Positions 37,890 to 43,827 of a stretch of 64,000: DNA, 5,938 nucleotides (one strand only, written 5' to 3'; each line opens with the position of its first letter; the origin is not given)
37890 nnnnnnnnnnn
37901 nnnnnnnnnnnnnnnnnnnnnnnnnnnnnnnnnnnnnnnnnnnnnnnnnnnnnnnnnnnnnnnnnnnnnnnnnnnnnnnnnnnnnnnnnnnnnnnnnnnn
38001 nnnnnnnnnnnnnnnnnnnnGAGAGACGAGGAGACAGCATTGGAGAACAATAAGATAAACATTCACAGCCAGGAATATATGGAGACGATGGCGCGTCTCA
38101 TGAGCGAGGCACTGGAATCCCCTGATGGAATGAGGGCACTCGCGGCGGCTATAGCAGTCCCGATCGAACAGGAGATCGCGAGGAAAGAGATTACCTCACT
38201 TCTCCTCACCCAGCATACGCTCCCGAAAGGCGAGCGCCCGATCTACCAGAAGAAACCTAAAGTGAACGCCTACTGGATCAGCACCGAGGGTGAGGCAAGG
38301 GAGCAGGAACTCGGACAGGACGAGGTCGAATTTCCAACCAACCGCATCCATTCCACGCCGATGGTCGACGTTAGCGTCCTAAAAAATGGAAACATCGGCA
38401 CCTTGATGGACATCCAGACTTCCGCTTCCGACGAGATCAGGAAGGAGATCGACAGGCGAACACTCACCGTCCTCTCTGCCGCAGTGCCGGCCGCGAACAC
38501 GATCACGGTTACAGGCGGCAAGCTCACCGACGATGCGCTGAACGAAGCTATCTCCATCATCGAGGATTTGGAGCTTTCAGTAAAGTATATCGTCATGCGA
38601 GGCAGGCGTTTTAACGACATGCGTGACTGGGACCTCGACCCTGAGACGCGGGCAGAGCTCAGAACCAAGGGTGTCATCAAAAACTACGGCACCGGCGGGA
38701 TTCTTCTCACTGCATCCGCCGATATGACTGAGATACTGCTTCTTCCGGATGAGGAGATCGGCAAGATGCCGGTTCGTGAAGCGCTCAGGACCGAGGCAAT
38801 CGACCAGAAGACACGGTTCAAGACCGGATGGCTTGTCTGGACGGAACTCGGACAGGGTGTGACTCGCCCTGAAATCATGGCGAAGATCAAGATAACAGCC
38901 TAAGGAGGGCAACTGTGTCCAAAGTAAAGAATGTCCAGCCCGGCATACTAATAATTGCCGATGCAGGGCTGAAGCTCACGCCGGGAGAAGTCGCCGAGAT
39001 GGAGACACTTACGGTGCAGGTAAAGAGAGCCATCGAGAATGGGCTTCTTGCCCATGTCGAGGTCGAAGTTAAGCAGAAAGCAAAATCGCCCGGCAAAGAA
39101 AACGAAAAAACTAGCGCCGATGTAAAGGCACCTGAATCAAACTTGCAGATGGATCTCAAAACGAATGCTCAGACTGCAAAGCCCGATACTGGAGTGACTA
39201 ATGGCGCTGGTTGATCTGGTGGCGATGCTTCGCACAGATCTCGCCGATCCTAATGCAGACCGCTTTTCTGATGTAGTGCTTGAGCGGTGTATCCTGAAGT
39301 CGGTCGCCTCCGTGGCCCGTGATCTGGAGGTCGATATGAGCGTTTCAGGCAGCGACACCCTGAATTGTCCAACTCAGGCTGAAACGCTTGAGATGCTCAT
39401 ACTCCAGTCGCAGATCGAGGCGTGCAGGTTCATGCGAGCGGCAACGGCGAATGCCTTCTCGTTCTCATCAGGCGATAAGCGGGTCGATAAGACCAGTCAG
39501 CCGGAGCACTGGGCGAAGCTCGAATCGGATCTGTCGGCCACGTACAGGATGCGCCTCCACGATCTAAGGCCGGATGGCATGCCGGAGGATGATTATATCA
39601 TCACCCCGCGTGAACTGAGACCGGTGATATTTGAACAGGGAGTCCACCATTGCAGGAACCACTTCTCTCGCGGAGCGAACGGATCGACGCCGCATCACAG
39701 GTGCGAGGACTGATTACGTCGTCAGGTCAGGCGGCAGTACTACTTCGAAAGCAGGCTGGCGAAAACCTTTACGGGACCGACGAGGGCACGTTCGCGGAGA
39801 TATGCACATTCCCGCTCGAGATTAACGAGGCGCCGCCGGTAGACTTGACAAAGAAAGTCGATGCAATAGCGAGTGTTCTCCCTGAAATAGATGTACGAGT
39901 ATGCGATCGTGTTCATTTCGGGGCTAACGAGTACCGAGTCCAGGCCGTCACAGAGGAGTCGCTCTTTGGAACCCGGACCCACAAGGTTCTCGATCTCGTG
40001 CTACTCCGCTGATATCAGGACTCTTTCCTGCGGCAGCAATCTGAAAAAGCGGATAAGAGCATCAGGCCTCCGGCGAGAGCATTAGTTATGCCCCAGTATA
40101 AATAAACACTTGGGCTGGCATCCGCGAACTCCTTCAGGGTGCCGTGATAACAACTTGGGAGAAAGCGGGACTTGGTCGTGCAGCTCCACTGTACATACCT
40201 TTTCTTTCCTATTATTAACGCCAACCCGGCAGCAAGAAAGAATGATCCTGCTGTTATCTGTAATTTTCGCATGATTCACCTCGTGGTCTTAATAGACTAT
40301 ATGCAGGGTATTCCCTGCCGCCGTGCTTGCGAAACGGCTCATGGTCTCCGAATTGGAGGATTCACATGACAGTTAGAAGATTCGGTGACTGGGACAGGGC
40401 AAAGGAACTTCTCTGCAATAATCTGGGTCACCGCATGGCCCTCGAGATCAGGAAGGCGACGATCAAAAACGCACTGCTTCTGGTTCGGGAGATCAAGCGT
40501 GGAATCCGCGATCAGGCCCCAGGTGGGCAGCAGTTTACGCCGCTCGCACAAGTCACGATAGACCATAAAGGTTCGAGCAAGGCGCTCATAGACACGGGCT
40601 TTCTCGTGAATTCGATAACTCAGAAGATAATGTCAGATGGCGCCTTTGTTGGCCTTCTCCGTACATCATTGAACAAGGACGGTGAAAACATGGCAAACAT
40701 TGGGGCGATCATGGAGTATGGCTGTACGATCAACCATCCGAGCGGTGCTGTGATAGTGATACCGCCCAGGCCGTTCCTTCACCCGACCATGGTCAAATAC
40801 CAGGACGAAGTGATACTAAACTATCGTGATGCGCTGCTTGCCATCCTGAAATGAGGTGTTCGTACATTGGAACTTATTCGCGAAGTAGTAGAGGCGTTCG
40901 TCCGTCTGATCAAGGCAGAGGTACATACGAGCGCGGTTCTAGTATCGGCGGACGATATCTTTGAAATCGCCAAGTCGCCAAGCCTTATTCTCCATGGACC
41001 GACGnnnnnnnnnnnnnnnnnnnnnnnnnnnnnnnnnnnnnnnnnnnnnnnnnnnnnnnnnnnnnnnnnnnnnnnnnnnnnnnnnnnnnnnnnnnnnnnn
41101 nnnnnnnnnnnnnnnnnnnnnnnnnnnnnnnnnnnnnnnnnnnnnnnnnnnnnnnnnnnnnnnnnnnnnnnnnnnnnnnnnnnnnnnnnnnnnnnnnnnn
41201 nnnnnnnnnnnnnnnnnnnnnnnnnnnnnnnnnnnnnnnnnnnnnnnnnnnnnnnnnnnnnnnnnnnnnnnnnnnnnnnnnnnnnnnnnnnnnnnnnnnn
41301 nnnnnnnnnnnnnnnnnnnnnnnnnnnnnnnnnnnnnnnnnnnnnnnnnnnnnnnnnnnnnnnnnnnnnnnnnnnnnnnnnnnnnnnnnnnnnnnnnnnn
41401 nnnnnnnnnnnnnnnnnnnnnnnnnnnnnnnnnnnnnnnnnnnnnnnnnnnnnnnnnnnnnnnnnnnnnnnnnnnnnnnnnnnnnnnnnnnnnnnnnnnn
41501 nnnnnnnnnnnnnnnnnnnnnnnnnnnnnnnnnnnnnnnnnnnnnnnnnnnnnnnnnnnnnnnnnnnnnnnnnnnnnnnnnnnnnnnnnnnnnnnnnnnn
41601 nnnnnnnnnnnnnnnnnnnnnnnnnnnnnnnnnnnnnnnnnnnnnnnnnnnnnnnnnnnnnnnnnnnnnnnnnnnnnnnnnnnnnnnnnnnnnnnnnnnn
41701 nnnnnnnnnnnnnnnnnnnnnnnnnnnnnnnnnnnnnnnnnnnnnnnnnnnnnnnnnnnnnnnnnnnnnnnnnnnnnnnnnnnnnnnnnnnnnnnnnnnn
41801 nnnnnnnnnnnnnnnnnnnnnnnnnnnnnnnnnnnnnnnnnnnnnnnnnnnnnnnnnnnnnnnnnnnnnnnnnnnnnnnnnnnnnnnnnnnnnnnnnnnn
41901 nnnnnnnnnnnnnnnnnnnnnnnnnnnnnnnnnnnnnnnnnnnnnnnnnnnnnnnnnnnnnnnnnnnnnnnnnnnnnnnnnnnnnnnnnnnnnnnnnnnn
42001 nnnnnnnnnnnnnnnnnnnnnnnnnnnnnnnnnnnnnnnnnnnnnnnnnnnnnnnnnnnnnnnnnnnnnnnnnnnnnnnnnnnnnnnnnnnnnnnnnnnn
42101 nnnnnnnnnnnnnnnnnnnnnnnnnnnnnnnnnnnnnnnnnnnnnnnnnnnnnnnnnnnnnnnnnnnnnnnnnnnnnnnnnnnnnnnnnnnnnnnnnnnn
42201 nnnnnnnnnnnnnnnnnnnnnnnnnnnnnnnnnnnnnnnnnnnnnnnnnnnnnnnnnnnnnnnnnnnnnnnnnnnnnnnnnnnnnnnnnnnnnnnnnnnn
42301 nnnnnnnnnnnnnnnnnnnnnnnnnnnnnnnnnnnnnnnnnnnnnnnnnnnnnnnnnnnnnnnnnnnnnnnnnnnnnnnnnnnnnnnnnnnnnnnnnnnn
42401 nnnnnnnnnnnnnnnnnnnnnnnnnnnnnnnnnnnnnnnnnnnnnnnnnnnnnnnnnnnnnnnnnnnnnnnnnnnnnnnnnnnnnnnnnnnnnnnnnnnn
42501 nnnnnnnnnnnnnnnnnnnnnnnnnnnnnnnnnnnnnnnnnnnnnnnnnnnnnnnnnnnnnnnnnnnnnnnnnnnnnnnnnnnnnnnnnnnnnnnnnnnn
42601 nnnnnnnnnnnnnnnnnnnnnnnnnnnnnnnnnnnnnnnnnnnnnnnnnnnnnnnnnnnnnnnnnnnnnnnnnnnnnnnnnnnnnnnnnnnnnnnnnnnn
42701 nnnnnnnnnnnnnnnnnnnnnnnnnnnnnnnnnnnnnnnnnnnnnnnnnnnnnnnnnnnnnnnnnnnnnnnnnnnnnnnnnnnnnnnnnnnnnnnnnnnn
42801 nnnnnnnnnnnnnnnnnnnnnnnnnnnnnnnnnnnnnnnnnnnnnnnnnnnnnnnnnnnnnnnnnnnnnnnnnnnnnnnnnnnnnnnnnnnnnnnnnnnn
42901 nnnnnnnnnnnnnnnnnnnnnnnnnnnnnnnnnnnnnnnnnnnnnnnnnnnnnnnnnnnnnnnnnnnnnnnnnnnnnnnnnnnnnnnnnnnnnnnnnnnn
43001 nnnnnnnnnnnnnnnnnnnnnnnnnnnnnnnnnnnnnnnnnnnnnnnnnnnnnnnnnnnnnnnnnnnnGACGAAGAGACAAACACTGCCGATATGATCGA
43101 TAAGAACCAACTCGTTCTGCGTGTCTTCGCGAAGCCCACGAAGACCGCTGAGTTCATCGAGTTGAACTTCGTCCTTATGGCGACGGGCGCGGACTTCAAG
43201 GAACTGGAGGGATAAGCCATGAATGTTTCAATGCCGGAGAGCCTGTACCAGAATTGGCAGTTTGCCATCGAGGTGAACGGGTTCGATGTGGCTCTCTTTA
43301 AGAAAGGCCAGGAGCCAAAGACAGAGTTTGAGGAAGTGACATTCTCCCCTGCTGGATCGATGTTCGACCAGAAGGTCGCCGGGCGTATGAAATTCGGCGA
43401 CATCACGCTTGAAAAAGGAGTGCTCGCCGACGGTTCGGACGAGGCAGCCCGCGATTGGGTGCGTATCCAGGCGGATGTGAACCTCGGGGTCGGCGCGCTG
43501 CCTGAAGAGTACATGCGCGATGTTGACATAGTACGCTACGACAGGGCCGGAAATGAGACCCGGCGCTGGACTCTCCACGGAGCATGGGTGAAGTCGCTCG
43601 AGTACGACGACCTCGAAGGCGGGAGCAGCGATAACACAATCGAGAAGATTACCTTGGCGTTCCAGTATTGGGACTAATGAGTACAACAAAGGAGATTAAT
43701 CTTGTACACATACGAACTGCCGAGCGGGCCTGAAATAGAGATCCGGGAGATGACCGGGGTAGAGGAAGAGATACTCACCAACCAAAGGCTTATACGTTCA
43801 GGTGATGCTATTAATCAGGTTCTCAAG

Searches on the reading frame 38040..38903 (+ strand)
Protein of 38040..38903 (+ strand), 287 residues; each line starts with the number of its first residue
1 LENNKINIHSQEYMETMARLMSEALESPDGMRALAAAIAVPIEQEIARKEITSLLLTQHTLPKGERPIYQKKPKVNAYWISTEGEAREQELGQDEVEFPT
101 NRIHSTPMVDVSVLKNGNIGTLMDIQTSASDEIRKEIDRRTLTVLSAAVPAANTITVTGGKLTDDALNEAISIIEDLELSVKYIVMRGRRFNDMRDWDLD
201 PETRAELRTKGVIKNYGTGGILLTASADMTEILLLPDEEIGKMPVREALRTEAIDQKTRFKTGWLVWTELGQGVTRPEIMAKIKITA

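Call 3: search_protein_families(library=pfam, proteins=[window:38040-38903:+], max_evalue=0.01)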
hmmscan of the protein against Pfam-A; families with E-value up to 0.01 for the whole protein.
window:38040-38903:+ (287 aa): 0 families

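Call 4: search_protein_families(library=phrogs, proteins=[window:38040-38903:+], max_evalue=0.01)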
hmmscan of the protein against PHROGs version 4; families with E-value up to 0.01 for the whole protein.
window:38040-38903:+ (287 aa): 2 families
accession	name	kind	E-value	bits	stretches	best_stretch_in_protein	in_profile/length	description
phrog_2522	-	head and packaging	5.2e-86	289.6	1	3-285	29-317/318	major head protein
phrog_16565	-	unknown function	6.8e-07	29.9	1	19-171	34-189/312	-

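Call 53: search_protein_families(library=ncbifam, proteins=[window:38040-38903:+], max_evalue=0.001)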
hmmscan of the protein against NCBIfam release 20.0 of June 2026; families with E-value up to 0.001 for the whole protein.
window:38040-38903:+ (287 aa): 1 family
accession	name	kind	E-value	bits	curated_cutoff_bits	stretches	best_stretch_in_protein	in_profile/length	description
NF042927.1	capsid_Caudo_2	equivalog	9.5e-84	280.6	80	1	14-283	1-280/280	HK97-fold major capsid protein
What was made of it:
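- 38040..38903 (+): HK97-fold major capsid protein, 287 aa, too short to carry a delta domain. NF042927, 280.6 bits (call 53). phrog_2522, E 5.2e-86 (call 4).
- Checked: The major capsid gene follows at 38040-38903 (NCBIfam NF042927, 280.6 bits; call 53).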

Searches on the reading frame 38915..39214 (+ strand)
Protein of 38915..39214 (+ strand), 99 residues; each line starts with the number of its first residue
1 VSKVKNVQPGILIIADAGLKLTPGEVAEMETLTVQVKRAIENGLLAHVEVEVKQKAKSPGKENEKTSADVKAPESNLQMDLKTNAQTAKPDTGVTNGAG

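Call 3: search_protein_families(library=pfam, proteins=[window:38915-39214:+], max_evalue=0.01)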
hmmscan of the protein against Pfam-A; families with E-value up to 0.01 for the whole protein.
window:38915-39214:+ (99 aa): 1 family
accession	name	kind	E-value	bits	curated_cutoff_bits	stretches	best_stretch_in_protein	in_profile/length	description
PF07668.16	MpPF1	-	0.00069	19.5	22.7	1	25-82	127-178/314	M penetrans paralogue family 1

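Call 4: search_protein_families(library=phrogs, proteins=[window:38915-39214:+], max_evalue=0.01)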
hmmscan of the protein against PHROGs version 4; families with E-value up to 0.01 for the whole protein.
window:38915-39214:+ (99 aa): 0 families

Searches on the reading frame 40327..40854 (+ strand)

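Call 72: search_protein_families(library=phrogs, proteins=[window:40327-40854:+], max_evalue=0.001)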
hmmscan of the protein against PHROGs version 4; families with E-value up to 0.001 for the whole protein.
window:40327-40854:+ (175 aa): 3 families
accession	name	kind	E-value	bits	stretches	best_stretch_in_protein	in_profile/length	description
phrog_222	-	connector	3.1e-31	110.1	3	106-170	137-196/276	tail completion or Neck1 protein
phrog_26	-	connector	1.1e-09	39.2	1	41-154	106-211/321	tail completion or Neck1 protein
phrog_5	-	connector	3.8e-06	27.9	1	29-174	101-209/239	tail completion or Neck1 protein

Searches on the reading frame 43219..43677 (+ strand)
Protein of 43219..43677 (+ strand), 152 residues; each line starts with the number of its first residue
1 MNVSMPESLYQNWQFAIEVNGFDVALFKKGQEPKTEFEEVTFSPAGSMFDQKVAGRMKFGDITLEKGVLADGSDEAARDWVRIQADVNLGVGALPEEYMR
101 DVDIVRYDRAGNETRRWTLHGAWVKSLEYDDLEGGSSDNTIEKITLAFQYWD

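Call 17: search_protein_families(library=pfam, proteins=[window:43219-43677:+], max_evalue=0.001)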
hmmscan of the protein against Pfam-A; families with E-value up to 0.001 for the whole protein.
window:43219-43677:+ (152 aa): 1 family
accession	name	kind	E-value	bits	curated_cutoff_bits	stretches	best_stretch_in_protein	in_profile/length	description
PF06841.18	Phage_T4_gp19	-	3.2e-28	98.6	28.2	1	12-151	2-133/134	T4-like virus tail tube protein gp19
